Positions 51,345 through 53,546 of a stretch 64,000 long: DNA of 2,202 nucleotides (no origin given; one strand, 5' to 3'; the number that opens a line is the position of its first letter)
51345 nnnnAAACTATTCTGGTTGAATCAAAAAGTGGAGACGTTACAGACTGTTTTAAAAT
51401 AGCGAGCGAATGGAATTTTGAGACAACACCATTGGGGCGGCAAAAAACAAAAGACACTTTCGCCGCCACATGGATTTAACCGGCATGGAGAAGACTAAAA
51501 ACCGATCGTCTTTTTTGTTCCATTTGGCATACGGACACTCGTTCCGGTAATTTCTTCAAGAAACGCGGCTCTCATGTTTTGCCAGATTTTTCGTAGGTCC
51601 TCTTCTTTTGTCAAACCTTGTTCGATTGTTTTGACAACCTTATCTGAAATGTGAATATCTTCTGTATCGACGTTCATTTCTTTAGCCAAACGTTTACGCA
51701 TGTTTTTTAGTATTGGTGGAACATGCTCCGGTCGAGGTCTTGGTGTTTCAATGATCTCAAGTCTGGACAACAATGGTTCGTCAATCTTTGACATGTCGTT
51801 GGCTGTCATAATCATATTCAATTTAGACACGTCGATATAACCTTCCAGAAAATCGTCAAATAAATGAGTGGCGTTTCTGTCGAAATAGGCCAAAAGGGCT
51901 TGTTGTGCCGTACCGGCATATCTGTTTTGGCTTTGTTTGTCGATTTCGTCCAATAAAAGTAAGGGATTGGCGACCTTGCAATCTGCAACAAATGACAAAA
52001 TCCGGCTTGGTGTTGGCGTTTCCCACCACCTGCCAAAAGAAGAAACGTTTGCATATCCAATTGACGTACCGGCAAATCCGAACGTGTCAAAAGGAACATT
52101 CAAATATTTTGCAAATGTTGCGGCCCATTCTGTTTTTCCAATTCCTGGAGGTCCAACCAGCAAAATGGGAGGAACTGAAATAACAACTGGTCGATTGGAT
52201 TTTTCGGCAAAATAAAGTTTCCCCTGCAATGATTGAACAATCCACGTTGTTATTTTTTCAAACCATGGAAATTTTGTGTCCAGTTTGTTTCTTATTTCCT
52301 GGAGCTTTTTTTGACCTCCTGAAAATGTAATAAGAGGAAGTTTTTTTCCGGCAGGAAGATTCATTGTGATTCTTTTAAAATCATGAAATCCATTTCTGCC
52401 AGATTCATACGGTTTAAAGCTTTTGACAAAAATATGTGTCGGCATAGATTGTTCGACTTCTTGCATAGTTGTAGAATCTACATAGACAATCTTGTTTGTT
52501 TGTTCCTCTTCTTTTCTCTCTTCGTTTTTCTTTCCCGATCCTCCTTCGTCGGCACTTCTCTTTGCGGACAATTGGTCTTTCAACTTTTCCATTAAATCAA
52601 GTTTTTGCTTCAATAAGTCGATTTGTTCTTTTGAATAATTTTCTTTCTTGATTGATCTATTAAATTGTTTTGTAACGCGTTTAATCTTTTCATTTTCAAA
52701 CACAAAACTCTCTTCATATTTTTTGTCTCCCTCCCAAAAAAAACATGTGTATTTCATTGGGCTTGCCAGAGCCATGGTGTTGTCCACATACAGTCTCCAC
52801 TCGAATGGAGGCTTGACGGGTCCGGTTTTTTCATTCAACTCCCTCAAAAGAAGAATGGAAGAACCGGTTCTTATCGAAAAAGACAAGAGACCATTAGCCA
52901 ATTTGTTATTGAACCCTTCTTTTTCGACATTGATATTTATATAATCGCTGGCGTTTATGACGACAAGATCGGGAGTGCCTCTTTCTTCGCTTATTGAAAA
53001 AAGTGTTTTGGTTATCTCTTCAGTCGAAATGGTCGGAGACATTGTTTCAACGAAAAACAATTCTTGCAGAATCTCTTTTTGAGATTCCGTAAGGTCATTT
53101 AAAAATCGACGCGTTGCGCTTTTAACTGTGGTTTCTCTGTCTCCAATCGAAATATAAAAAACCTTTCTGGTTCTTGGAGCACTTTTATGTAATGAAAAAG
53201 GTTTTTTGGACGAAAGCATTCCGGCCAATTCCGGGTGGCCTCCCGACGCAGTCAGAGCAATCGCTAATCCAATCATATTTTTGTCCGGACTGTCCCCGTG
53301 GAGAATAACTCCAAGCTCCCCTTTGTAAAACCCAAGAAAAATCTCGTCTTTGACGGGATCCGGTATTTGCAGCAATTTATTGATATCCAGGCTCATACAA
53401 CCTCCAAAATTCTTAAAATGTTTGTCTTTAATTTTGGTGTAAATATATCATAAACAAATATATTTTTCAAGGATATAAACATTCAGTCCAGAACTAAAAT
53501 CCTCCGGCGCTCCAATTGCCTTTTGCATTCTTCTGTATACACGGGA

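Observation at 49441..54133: Three-gene operon with two tandem Lon-like AAA+ ATPases lacking the protease domain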

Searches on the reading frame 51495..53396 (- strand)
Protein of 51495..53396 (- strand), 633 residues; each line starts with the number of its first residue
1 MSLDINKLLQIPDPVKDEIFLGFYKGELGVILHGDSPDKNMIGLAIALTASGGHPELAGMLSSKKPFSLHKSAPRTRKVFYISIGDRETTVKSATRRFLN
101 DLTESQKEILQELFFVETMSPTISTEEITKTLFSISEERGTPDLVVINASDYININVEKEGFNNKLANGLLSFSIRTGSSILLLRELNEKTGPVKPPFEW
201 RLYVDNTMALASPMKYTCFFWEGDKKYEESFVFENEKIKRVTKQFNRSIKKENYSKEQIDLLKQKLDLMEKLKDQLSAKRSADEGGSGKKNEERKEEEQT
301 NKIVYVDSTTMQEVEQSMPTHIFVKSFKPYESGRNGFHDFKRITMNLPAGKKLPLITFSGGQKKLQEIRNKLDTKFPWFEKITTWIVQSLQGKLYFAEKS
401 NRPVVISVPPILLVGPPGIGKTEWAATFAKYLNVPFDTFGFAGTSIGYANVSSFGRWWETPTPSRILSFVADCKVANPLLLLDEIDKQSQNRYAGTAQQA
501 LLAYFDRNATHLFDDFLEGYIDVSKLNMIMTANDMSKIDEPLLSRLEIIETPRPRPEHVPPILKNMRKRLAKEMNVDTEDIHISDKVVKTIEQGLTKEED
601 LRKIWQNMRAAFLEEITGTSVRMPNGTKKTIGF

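Call 3: search_protein_families(library=pfam, proteins=[window:51495-53396:-], max_evalue=1)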
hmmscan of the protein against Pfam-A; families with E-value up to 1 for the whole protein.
window:51495-53396:- (633 aa): 14 families
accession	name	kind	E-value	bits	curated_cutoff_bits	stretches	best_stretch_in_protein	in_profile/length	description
PF00004.35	AAA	-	4.4e-16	60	21.2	1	411-549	1-126/131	ATPase family associated with various cellular activities (AAA)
PF07728.20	AAA_5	-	5.9e-05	23.5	22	1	410-436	1-28/139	AAA domain (dynein-related subfamily)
PF13479.12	AAA_24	-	0.0038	17.5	27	1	411-442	5-35/195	AAA domain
PF13191.12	AAA_16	-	0.0081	17.1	32.6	1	409-476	25-88/167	AAA ATPase domain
PF13481.12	AAA_25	-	0.009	16.1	27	1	61-184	57-187/195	AAA domain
PF08463.15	EcoEI_R_C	-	0.022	15.3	24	0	239-264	86-111/163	EcoEI R protein C-terminal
PF00910.28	RNA_helicase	-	0.027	15.4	21.5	1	411-433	1-23/105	RNA helicase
PF13401.12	AAA_22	-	0.034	14.9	27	1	411-508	8-78/130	AAA domain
PF05496.18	RuvB_N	-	0.037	14.2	27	1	408-436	33-61/159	Holliday junction DNA helicase RuvB P-loop domain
PF07724.20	AAA_2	-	0.056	13.9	27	0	411-434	6-29/166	AAA domain (Cdc48 subfamily)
PF13671.12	AAA_33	-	0.072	13.8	27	1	411-430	2-21/143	AAA domain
PF03297.21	Ribosomal_S25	-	0.073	13.7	28.8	1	273-321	6-54/101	S25 ribosomal protein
PF12986.12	DUF3870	-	0.18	12.5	22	0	475-505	55-86/94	Domain of unknown function (DUF3870)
PF18128.7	HydF_dimer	-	0.2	12.2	23.4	0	297-327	60-90/99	Hydrogen maturase F dimerization domain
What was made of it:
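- On AAA_25 / RepA-type hexameric helicase: Pfam alone is weak (E 0.009, B only; call 3).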

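Call 4: search_protein_families(library=padloc, proteins=[window:51495-53396:-], max_evalue=1)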
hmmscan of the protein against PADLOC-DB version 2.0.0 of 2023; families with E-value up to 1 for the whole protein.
window:51495-53396:- (633 aa): 10 families
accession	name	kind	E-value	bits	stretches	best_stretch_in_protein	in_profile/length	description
PDLC03838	DolB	-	1.9e-06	25.4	2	299-433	56-191/375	-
PDLC04606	PDC-M37B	-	2e-05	21.9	1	411-433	177-199/390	-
PDLC00915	TRIP13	-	3.2e-05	21.5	2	525-608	181-262/302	TRIP13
PDLC04232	IetA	-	0.00073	17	1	411-439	119-147/330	-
PDLC02196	IetA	-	0.001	16.6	1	409-436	123-150/374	-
PDLC04140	mad8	-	0.0048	14.5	1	403-450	19-70/314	mads_8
PDLC02195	IetA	-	0.014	12.7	1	405-436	134-165/395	-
PDLC03920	MkoA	-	0.02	11.1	1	409-428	631-651/1112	-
PDLC04231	IetA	-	0.037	11.8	1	411-440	120-149/262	-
PDLC02913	ATPase_I-A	-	0.17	9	1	229-364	214-338/508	-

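Call 5: search_protein_families(library=ncbifam, proteins=[window:51495-53396:-], max_evalue=1)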
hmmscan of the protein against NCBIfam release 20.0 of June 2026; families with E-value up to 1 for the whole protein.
window:51495-53396:- (633 aa): 22 families
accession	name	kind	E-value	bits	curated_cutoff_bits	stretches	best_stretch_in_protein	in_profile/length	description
TIGR00763.1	lon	equivalog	3.4e-32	111.8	608.05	1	236-609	207-554/795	endopeptidase La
NF008053.0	PRK10787.1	equivalog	2.1e-18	65.8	891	1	359-603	307-543/784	endopeptidase La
NF003745.1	PRK05342.1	equivalog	3.3e-05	22.9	359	1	400-437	101-138/418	ATP-dependent Clp protease ATP-binding subunit ClpX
TIGR00382.1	clpX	equivalog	9.4e-05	21.6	370.75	1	398-437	107-146/414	ATP-dependent protease ATP-binding subunit ClpX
NF001679.0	PRK00440.1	equivalog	0.00018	20.7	303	2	407-432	38-63/322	replication factor C small subunit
NF003229.0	PRK04195.1-5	equivalog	0.00079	18.2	280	1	411-435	47-71/413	replication factor C large subunit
NF008004.0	PRK10733.1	equivalog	0.0018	16.3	1008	1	411-496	188-264/644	ATP-dependent zinc metalloprotease FtsH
TIGR02639.1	ClpA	equivalog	0.002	16.4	993.15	1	361-439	444-518/734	ATP-dependent Clp protease ATP-binding subunit ClpA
NF047747.1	PrtsmActNtasePan2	equivalog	0.0039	16.5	700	1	410-581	187-349/397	proteasome-activating nucleotidase Pan2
NF042959.1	IteA_antiphage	equivalog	0.0063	15.7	510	1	405-436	122-153/367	anti-phage ATPase IteA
TIGR00635.1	ruvB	equivalog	0.012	14.6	299.05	1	410-434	32-56/305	Holliday junction branch migration DNA helicase RuvB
NF000868.0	PRK00080.1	equivalog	0.021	13.7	282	1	409-436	52-79/330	Holliday junction branch migration DNA helicase RuvB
TIGR01241.2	FtsH_fam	equivalog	0.024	13.4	600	1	411-437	198-224/598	ATP-dependent zinc metalloprotease FtsH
TIGR00390.1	hslU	equivalog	0.028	13.3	362.45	1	411-436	50-75/441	ATP-dependent protease ATPase subunit HslU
NF003230.0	PRK04195.1-6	equivalog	0.031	12.9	441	1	410-430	41-61/494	replication factor C large subunit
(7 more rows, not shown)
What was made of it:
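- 52185..52442 (-): B residues about 319-404: conserved pre-AAA domain with the invariant THxF and FPW motifs, corresponding to the helical region N-terminal to the Lon AAA+ core. The TIGR00763 match begins at model position 207 (call 5).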

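Call 7: search_solved_structures(query=window:51495-53396:-, max_evalue=0.01, show_alignments=2)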
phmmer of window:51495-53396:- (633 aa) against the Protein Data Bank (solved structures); distinct sequences matched with E-value up to 0.01: 41.
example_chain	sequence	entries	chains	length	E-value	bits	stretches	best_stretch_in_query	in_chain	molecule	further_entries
7p6u_A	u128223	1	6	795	2.7e-21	79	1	408-606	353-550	Lon protease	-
7sxo_A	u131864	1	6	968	3.3e-20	75.4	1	411-602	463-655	Lon protease homolog, mitochondrial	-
4ypn_A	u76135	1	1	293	1e-19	73.8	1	408-556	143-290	Lon protease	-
8k3y_F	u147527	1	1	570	4.7e-19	71.6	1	408-559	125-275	Lon protease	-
3m6a_A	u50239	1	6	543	6.1e-19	71.3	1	353-610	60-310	ATP-dependent protease La 1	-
7yph_A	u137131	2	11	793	8.6e-19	70.8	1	408-558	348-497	Lon protease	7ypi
8k3y_A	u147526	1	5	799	8.7e-19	70.7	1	408-558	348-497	Lon protease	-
7fd4_B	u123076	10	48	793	9.1e-19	70.7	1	408-558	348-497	Lon protease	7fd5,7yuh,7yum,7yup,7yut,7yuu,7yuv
7ypj_A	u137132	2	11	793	9.1e-19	70.7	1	408-558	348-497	Lon protease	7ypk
6wqh_A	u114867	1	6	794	9.1e-19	70.7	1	408-558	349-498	Lon protease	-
7fid_B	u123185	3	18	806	9.5e-19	70.6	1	408-558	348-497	Lon protease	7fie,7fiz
4ypl_A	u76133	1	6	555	1.2e-18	70.3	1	408-559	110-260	Lon protease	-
7ksl_C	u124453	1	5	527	5.5e-17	64.8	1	413-551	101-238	Lon protease homolog, mitochondrial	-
7ksm_A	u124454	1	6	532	5.5e-17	64.8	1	413-551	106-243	Lon protease homolog, mitochondrial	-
7krz_A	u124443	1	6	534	5.6e-17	64.8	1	413-551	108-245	Lon protease homolog, mitochondrial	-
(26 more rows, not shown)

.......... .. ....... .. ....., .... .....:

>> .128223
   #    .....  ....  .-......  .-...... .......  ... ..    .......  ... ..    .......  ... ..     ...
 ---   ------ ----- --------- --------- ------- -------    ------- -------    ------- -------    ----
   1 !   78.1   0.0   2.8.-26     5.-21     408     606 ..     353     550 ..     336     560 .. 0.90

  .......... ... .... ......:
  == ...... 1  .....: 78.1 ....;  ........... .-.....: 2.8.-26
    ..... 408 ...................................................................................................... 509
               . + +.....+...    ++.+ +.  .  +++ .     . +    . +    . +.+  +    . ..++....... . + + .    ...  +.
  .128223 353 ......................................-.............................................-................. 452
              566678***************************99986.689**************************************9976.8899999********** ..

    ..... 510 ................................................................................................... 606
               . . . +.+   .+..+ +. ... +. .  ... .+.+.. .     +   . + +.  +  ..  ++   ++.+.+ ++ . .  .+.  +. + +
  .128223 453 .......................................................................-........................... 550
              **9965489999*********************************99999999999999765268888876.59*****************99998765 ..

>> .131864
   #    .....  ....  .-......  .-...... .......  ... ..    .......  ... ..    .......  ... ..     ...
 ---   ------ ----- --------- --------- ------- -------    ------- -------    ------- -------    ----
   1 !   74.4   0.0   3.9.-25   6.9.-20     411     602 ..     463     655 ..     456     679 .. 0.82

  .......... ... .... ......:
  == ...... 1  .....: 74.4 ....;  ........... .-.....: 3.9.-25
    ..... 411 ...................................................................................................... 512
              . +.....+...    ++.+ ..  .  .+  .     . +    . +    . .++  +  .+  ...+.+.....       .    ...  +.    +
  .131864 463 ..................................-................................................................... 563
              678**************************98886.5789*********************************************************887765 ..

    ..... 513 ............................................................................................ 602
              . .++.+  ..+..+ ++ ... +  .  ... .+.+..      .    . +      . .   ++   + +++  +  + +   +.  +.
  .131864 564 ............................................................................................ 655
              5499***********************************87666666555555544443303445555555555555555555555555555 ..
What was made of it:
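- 51537..52184 (-): B residues 405-620: Lon-type AAA+ alpha/beta domain plus lid. Walker A G415-T422 (nt 52131-52154), pore loop W457-W458 (nt 52023-52028), Walker B D483-E484, sensor-1 N533, Arg finger R545, sensor-2 R602. Alignment to the Lon chain 7p6u (call 7).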

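Call 9: find_homologous_proteins(query=window:51495-53396:-, max_evalue=0.001)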
Query window:51495-53396:- (633 aa): 200 proteins with E <= 0.001 among 8000 candidates; the best 120 are listed.
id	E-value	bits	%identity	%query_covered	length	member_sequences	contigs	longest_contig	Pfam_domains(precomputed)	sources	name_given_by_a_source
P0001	0.0e+0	1424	100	100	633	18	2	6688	PF00004.36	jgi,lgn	jgi:hypothetical protein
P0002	1.8e-142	494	41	100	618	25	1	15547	PF00004.36,PF07728.21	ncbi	-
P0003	4.7e-112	394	47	52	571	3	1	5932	PF00004.36,PF13401.13,PF07728.21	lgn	-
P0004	8.2e-24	102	36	30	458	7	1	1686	PF00004.36,PF07728.21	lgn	-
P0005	1.4e-23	101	37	26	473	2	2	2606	PF00004.36,PF07728.21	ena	-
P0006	1.6e-22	98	33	31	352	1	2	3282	PF00004.36,PF07728.21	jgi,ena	-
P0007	6.1e-20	90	33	32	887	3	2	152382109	PF02190.23,PF07726.18,PF05362.20,PF00004.36,PF22667.3,PF07728.21,PF13541.13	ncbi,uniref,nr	ncbi:lon protease homolog 2, peroxisomal isoform X1 [Zingiber officinale]|uniref:lon protease homolo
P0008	5.4e-19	86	32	42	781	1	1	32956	PF02190.23,PF05362.20,PF00004.36,PF22667.3,PF07728.21,PF13541.13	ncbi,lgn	-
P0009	1.5e-18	85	32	32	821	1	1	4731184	PF02190.23,PF05362.20,PF00004.36,PF22667.3,PF13541.13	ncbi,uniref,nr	ncbi:Histone H4 [Mucor velutinosus]|uniref:Lon protease homolog n=1 Tax=Mucor velutinosus TaxID=7080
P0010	1.5e-18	85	31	36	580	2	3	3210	PF01695.24,PF07724.21,PF05362.20,PF00004.36,PF22667.3,PF05496.19,PF07728.21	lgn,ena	-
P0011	2.0e-18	85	27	55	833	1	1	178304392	PF02190.23,PF05362.20,PF00004.36,PF22667.3,PF05496.19,PF07728.21,PF13541.13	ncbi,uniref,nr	ncbi:lon protease homolog 2, peroxisomal-like isoform X4 [Zingiber officinale]|uniref:lon protease h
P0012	3.4e-18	84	27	59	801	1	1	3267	PF02190.23,PF08298.18,PF05362.20,PF00004.36,PF22667.3,PF07728.21,PF13541.13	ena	-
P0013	8.0e-18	83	26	59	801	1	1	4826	PF02190.23,PF08298.18,PF05362.20,PF00004.36,PF22667.3,PF07728.21,PF13541.13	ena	-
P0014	1.1e-17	82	40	22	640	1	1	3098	PF07724.21,PF05362.20,PF00004.36,PF22667.3,PF05496.19,PF07728.21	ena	-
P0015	2.2e-17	81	28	45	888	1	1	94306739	PF02190.23,PF05362.20,PF00004.36,PF22667.3,PF07728.21,PF13541.13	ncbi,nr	ncbi:Lon protease-like 2 [Spatholobus suberectus]|nr:Lon protease-like 2 [Spatholobus suberectus]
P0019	6.5e-17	79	35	28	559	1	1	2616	PF00004.36,PF07728.21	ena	-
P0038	1.4e-15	75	28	41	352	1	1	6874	PF07726.18,PF00004.36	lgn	-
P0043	2.7e-15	74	32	34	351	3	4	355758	PF00004.36,PF07728.21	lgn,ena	-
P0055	1.7e-14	72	35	29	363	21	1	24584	PF00004.36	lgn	-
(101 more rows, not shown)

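Call 11: find_encoding_contigs(protein=P0002, flank=10000)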
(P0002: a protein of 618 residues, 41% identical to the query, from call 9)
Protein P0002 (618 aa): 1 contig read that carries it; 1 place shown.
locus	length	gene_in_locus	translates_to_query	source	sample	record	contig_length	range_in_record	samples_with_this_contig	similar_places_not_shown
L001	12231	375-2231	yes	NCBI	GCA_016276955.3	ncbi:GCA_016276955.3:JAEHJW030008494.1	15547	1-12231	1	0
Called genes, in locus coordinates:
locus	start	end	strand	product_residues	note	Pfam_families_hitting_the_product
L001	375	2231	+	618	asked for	PF00004:AAA, PF07728:AAA_5 (weak)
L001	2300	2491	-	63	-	-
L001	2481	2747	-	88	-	-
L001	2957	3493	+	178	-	PF05869:Dam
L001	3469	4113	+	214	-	-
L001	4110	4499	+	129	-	-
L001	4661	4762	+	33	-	-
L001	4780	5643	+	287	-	PF00149:Metallophos, PF12850:Metallophos_2 (weak)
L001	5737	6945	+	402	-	PF12323:HTH_OrfB_IS605, PF01385:OrfB_IS605, PF07282:Cas12f1-like_TNB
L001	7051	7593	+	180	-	-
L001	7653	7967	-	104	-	-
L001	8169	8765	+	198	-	PF03848:TehB, PF13489:Methyltransf_23, PF13847:Methyltransf_31, PF08241:Methyltransf_11, PF08242:Methyltransf_12, PF13649:Methyltransf_25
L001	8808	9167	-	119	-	-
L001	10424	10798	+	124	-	-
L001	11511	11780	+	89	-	-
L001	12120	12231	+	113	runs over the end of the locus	-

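Call 12: find_encoding_contigs(protein=P0003, flank=10000)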
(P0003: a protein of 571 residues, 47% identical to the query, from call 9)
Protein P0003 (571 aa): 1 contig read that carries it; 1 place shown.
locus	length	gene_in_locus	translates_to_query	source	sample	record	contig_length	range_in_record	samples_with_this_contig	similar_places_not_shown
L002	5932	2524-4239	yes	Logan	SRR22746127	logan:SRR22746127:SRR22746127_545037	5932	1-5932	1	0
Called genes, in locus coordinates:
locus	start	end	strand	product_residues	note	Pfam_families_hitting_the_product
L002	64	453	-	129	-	PF20215:DUF6575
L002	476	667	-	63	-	-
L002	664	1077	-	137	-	-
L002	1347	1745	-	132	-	-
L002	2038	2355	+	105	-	-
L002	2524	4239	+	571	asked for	PF13401:AAA_22 (faint), PF00004:AAA, PF07728:AAA_5 (weak)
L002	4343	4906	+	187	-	-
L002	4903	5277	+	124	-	-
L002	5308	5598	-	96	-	-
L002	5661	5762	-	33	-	-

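Call 15: find_encoding_contigs(protein=P0001, flank=10000)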
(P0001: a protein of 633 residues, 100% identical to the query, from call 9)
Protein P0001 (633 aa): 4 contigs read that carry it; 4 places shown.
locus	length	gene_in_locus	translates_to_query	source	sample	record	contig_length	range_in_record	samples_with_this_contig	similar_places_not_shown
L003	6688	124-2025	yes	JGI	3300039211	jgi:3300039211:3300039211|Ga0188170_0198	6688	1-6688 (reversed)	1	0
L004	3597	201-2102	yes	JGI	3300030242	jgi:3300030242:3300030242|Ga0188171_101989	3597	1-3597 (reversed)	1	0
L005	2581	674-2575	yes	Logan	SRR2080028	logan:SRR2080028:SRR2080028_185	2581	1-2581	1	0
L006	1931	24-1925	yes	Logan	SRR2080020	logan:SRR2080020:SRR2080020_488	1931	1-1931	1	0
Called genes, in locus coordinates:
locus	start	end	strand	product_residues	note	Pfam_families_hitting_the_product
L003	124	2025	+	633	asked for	PF00004:AAA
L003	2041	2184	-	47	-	-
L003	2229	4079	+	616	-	PF07728:AAA_5 (faint), PF00004:AAA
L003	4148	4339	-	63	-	-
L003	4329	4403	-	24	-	-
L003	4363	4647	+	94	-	-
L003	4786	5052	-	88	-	-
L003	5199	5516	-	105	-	-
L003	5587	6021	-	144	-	-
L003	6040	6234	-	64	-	-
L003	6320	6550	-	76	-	-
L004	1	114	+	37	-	?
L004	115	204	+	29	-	-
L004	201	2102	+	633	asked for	PF00004:AAA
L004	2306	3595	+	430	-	?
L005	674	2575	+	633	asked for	PF00004:AAA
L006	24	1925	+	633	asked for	PF00004:AAA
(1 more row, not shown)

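Call 17: find_related_loci(query=A1, collection=genome_contigs, flank=10000)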
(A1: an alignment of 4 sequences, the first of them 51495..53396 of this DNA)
Query A1 (633 aa) in genome_contigs; peptide patterns used: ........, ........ (x = any residue, [..] = any of these).
119 stretches matched a pattern; 10 encode a relative of the query (tblastn E <= 1e-3); 10 distinct loci.
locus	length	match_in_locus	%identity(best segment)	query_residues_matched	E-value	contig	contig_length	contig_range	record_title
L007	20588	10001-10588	29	362-556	9e-25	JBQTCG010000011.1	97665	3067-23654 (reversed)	Paracoccus sp. NSM assembly_contig_11, whole genome shotgun sequence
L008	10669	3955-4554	29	409-608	6e-20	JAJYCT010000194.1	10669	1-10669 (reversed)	MAG: Myxococcales bacterium isolate BP9.bin63 NODE_12777_length_10669_cov_1.619901, whole genome shotgun sequence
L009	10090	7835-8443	33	352-550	3e-20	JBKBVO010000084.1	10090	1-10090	MAG: Deinococcales bacterium isolate 21I_055.bin.15 NODE_2756_length_10090_cov_1.818738, whole genome shotgun sequence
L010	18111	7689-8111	38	409-550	9e-20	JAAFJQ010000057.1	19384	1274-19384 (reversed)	MAG: Deinococcales bacterium isolate bin20.maxbin.b16b17b19.023 WN_Deinococcales_2_scaffold_57, whole genome shotgun seq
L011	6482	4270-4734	36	397-550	9e-19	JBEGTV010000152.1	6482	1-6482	MAG: Deinococcota bacterium isolate redbuttecreek_2019_sw_WHONDRS-S19S_0029_A_bin.8 scaffold_0001314, whole genome shotg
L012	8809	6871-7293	36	409-550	1e-18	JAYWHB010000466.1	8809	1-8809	MAG: Deinococcales bacterium isolate GLR68_GL53_UP_2_concoct_156 GLR68_GL53_UP_2_concoct_156_465, whole genome shotgun s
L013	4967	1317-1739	36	409-550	9e-19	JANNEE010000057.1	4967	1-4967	MAG: Deinococcales bacterium isolate OTE_75_metabat_447 OTE_75_k141_3149913, whole genome shotgun sequence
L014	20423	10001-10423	36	409-550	1e-18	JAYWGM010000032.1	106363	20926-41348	MAG: Deinococcales bacterium isolate GLR21_GL16_DN_2_metabat_58 GLR21_GL16_DN_2_metabat_58_31, whole genome shotgun sequ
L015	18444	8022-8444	36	409-550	1e-18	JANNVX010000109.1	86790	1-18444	MAG: Deinococcales bacterium isolate VAR_34_metabat_433 VAR_34_k141_3141968, whole genome shotgun sequence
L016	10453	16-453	29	463-608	1e-11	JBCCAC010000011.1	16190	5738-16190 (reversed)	MAG: Pseudomonadota bacterium isolate P01_A01_bin.131 k141_1590473_length_16190_cov_22.0000, whole genome shotgun sequen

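Call 18: find_related_loci(query=A1, collection=viral_contigs, flank=10000)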
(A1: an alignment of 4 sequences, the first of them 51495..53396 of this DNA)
Query A1 (633 aa) in viral_contigs; peptide patterns used: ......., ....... (x = any residue, [..] = any of these).
406 stretches matched a pattern; 112 encode a relative of the query (tblastn E <= 1e-3); the best 80 are kept; 80 distinct loci.
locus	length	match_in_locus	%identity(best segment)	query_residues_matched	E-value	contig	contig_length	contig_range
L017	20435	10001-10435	42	409-552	7e-24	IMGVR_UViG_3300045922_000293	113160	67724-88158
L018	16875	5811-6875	25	230-611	2e-22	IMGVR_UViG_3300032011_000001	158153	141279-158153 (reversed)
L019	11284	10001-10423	38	409-550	1e-20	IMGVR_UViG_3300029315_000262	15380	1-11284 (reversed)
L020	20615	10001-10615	34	395-604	1e-20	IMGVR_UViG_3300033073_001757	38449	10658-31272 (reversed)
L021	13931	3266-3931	30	379-608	4e-20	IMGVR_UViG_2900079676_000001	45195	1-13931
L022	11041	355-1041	29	372-608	3e-20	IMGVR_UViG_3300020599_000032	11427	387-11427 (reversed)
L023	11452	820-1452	31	324-549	4e-20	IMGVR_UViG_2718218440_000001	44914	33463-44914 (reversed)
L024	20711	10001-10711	27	365-608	1e-19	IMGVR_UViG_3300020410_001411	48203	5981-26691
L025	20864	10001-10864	26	234-552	1e-19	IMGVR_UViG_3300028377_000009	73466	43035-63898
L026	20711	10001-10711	27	365-608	1e-19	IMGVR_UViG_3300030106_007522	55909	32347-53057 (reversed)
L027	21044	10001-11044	24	230-604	2e-19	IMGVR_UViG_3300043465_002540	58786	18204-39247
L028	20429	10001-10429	34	409-552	1e-19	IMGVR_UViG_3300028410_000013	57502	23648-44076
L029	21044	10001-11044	24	230-604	2e-19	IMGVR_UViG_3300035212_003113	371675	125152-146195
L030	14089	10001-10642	30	411-625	2e-19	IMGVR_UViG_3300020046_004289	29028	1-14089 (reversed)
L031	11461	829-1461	31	324-549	3e-19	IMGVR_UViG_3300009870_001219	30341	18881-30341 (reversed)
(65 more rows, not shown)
